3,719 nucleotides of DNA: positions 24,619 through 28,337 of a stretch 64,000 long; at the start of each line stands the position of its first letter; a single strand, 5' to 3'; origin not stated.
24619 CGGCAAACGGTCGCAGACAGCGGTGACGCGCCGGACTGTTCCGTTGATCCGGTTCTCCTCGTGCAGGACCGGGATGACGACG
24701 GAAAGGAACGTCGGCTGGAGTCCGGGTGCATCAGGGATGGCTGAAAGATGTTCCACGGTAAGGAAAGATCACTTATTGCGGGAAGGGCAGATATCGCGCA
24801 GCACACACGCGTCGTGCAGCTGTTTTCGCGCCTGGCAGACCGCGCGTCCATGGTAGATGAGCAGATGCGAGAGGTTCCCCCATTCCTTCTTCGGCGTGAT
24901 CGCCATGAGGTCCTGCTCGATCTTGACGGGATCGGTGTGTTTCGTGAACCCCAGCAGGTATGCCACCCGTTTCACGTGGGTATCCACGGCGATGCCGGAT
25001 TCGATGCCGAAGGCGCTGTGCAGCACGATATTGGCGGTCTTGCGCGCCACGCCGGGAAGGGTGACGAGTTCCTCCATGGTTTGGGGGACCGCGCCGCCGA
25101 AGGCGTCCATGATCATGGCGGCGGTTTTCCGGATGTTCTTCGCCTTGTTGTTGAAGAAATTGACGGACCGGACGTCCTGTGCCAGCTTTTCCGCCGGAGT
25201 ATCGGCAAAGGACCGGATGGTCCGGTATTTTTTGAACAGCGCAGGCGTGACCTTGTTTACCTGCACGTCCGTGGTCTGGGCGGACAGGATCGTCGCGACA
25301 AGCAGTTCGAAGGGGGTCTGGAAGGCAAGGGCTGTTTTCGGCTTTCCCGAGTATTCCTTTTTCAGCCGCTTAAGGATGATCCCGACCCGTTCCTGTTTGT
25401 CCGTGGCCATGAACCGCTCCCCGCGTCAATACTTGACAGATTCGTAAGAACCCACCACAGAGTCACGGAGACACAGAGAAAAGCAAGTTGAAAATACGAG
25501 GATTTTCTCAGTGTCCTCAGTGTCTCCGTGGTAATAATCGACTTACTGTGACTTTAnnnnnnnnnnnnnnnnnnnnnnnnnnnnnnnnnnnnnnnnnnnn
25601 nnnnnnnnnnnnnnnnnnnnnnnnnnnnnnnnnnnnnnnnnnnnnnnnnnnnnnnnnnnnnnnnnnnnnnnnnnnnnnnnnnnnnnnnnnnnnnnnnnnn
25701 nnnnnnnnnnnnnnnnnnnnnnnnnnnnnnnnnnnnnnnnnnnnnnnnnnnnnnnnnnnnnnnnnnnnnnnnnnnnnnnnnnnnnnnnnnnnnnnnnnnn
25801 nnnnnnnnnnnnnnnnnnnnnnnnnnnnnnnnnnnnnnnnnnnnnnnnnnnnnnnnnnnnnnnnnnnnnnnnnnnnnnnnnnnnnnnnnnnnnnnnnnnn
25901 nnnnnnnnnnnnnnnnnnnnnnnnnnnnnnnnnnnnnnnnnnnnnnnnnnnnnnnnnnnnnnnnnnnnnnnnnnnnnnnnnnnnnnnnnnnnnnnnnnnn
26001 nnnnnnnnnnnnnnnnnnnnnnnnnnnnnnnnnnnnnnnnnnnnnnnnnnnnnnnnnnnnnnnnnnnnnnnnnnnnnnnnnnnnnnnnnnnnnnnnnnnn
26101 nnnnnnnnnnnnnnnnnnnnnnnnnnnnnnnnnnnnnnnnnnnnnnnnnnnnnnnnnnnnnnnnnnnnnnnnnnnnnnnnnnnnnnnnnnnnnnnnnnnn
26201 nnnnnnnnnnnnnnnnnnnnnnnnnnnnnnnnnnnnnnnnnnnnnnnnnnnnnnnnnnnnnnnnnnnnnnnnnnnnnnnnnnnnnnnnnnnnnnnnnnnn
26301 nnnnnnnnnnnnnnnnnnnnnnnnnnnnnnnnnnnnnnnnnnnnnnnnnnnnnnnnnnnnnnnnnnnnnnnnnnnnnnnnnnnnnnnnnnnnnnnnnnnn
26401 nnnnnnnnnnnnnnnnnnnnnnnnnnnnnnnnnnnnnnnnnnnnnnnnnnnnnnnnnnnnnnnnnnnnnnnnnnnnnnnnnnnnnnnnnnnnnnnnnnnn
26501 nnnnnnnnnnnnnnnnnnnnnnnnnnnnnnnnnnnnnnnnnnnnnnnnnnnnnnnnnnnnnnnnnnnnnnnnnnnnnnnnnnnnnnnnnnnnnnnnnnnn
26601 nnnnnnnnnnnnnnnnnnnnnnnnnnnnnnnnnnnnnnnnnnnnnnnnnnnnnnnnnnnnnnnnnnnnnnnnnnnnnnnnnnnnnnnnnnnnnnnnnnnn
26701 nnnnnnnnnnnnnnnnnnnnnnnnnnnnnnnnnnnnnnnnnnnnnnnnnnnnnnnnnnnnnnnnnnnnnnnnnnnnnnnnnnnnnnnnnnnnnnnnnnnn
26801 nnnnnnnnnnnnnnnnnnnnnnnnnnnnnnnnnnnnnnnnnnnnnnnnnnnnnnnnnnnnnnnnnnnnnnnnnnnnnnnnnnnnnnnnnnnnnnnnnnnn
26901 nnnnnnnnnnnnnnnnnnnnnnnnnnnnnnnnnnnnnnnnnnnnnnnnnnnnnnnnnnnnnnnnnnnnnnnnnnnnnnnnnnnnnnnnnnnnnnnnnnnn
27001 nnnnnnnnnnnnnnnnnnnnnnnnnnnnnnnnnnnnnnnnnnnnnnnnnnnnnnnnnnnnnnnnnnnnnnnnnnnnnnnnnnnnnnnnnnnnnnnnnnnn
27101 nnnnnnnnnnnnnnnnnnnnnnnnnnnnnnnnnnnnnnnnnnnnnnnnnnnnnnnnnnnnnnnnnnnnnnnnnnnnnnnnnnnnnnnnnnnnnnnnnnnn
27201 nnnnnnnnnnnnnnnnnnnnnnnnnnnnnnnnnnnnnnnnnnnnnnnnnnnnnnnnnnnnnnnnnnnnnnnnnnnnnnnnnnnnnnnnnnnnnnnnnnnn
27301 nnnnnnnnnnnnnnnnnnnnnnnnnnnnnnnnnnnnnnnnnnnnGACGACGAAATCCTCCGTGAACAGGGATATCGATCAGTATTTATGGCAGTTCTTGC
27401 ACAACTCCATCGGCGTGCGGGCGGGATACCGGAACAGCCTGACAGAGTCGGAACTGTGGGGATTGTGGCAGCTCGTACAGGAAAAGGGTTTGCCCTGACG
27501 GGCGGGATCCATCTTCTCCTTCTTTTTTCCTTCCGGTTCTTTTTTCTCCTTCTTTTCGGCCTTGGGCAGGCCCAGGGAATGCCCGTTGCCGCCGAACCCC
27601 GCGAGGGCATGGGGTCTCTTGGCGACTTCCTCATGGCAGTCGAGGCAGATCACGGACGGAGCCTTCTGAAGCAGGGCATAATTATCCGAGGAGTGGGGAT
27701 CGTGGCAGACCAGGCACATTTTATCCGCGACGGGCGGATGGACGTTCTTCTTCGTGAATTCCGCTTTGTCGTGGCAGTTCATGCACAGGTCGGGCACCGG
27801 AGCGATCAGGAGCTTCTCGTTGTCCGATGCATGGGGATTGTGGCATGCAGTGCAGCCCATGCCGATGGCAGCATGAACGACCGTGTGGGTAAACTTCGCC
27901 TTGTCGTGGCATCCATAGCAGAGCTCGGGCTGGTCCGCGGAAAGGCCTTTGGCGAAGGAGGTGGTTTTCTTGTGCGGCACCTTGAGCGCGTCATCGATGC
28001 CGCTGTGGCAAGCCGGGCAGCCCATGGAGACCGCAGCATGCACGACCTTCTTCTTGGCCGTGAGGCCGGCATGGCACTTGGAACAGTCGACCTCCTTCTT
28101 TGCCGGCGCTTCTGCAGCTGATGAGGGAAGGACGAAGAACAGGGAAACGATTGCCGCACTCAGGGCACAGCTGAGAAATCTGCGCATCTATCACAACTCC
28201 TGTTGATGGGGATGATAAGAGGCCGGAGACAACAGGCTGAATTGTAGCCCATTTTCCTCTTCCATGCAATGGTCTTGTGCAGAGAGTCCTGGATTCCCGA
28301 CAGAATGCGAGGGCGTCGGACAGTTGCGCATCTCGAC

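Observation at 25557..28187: ~23-heme cytochrome built from nine 135-nt tandem diheme repeats, with a 9-heme short paralog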

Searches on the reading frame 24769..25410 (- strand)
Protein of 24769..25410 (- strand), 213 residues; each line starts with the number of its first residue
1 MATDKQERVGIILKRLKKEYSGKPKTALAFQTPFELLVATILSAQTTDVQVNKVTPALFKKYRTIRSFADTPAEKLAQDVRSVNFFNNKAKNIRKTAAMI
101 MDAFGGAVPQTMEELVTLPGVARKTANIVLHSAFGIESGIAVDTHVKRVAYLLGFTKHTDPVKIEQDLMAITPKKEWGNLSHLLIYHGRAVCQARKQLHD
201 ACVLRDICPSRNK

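Call 12: search_protein_families(library=pfam, proteins=[window:24769-25410:-], max_evalue=0.001)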
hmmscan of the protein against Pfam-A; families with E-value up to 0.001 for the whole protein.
window:24769-25410:- (213 aa): 2 families
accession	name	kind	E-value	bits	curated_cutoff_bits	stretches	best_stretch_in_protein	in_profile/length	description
PF00730.31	HhH-GPD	-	2.2e-22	79.9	26.2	1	38-173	1-107/108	HhH-GPD superfamily base excision DNA repair protein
PF00633.29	HHH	-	2.7e-06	27.4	24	1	104-130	2-28/30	Helix-hairpin-helix motif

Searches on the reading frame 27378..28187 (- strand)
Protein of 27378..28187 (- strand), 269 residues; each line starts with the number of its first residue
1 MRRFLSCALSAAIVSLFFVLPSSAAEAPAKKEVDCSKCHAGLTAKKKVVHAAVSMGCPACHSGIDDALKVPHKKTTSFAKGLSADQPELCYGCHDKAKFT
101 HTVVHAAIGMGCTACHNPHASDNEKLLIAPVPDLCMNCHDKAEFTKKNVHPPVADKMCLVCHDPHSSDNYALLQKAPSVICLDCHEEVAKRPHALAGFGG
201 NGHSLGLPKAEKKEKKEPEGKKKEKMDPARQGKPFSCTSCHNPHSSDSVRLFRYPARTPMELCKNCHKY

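Call 5: search_protein_families(library=pfam, proteins=[window:27378-28187:-], max_evalue=0.01)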
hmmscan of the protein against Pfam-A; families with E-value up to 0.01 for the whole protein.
window:27378-28187:- (269 aa): 5 families
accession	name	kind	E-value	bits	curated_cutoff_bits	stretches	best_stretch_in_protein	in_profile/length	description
PF09699.15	Paired_CXXCH_1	-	4e-42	142.1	20.6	4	105-142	1-39/41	Doubled CXXCH motif (Paired_CXXCH_1)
PF14537.11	Cytochrom_c3_2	-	4.8e-13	49.8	25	2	104-186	1-79/79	Cytochrome c3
PF14522.11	Cytochrome_C7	-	2.4e-12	46.9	24.8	2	48-117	6-67/67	Cytochrome c7 and related cytochrome c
PF22113.1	Mtrc-MtrF_II-IV_dom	-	4.1e-05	23.6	30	0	88-244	7-166/176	Outer membrane cytochrome MtrC/MtrF-like, domains II/IV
PF24441.1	DUF7560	-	0.0021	18.1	27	1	32-66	5-39/44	Family of unknown function (DUF7560)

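Call 6: search_protein_families(library=ncbifam, proteins=[window:27378-28187:-], max_evalue=0.01)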
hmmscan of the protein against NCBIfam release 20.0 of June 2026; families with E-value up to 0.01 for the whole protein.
window:27378-28187:- (269 aa): 4 families
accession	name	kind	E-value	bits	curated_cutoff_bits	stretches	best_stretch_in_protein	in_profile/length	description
TIGR01905.1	paired_CXXCH_1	subfamily_domain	4.2e-36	122.6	25.2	4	150-189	1-40/41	doubled CXXCH domain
TIGR03508.1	decahem_SO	subfamily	3.4e-26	92.3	192.2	2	27-192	65-226/258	DmsE family decaheme c-type cytochrome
NF041028.1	decahem_GSU2203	exception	1e-22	80.8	325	2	29-187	98-254/317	GSU2203 family decaheme c-type cytochrome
NF045722.1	c3_cytochr_TmcA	equivalog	4.4e-06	26.6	114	1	135-193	60-118/125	acidic tetraheme cytochrome c3 TmcA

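Call 42: predict_structure(alignment_id=A2)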
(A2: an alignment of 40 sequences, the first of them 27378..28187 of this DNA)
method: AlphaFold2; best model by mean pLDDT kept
length: 269 residues; sequences in the alignment: 40
mean_pLDDT: 67.5   pTM: 0.49
mean pLDDT of the five models: 67.5, 67.4, 65.5, 57.9, 55.4
residues with pLDDT >= 90: 3; 70-90: 117; 50-70: 125; < 50: 24
segments of 3 or more residues with pLDDT < 50: 119-121, 123-125, 196-200, 211-218
pLDDT, mean of each block of 10 residues (from residue 1): 83 88 68 71 59 64 72 72 69 72 67 59 51 66 82 79 68 76 76 53 56 47 63 73 75 54 56
secondary structure, 60 per line:
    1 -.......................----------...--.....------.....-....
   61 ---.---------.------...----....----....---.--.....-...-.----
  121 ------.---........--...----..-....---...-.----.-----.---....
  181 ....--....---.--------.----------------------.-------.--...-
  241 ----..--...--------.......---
elements in order: H2-24 H40-44 H51-55 H57-60 H88-91 H96-99 H106-110 H131-138 H151-154 H177-184 H187-190 H260-266

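Call 44: fold_search(model_id=the predicted structure, library=pdb)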
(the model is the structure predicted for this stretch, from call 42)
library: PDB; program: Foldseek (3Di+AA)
matches with E <= 10: 7; with E <= 0.001: 1
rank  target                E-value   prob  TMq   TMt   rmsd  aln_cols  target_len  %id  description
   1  6r2q_A                2.9e-04  1.00  0.51  0.51   6.1       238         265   24  Structure of the Mtr complex (released 2020-04-22)
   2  6qvm_A                1.2e+00  0.14  0.20  0.09   8.4       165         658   19  Undecaheme cytochrome from S-layer of Carboxydothermus ferrireducens (released 2020-03-25)
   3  3f29_B                4.0e+00  0.01  0.13  0.08  23.7       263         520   15  Structure of the Thioalkalivibrio nitratireducens cytochrome c nitrite reductase in complex with sulfite (released 2008-12-09)
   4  3mmo_A                4.0e+00  0.01  0.13  0.08  23.7       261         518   15  Structure of the Thioalkalivibrio nitratireducens cytochrome c nitrite reductase in complex with cyanide (released 2010-09-29)
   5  6i5b_A                4.8e+00  0.04  0.17  0.11   9.4       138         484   18  Crystal Structure of Outer Cell Wall Cytochrome OcwA (released 2019-09-25)
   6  6i5b_B                5.1e+00  0.03  0.16  0.10   8.6       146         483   16  Crystal Structure of Outer Cell Wall Cytochrome OcwA (released 2019-09-25)
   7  3f29_A                7.4e+00  0.01  0.13  0.08  23.6       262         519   15  Structure of the Thioalkalivibrio nitratireducens cytochrome c nitrite reductase in complex with sulfite (released 2008-12-09)

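Call 45: search_solved_structures(query=A2, max_evalue=0.01)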
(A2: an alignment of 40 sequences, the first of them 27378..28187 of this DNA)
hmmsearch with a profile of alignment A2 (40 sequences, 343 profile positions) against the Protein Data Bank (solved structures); distinct sequences matched with E-value up to 0.01: 6.
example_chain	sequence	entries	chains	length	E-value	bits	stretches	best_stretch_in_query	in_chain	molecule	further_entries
6r2q_A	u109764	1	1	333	1.9e-25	92.8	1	25-229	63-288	Cystathionine beta-synthase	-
9yuq_N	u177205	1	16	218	0.00018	23.8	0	309-342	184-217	Putative multiheme cytochrome c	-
28pb_A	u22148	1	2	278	0.00019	23.7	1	90-201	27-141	Cytochrome c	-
8k9e_A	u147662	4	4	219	0.00021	23.5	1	231-342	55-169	Cytochrome c7-like domain-containing protein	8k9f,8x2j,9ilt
7tfs_A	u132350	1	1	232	0.00093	21.4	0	306-342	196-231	Cytochrome c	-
3sxq_A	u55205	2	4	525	0.002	20.3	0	25-89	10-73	Eight-heme nitrite reductase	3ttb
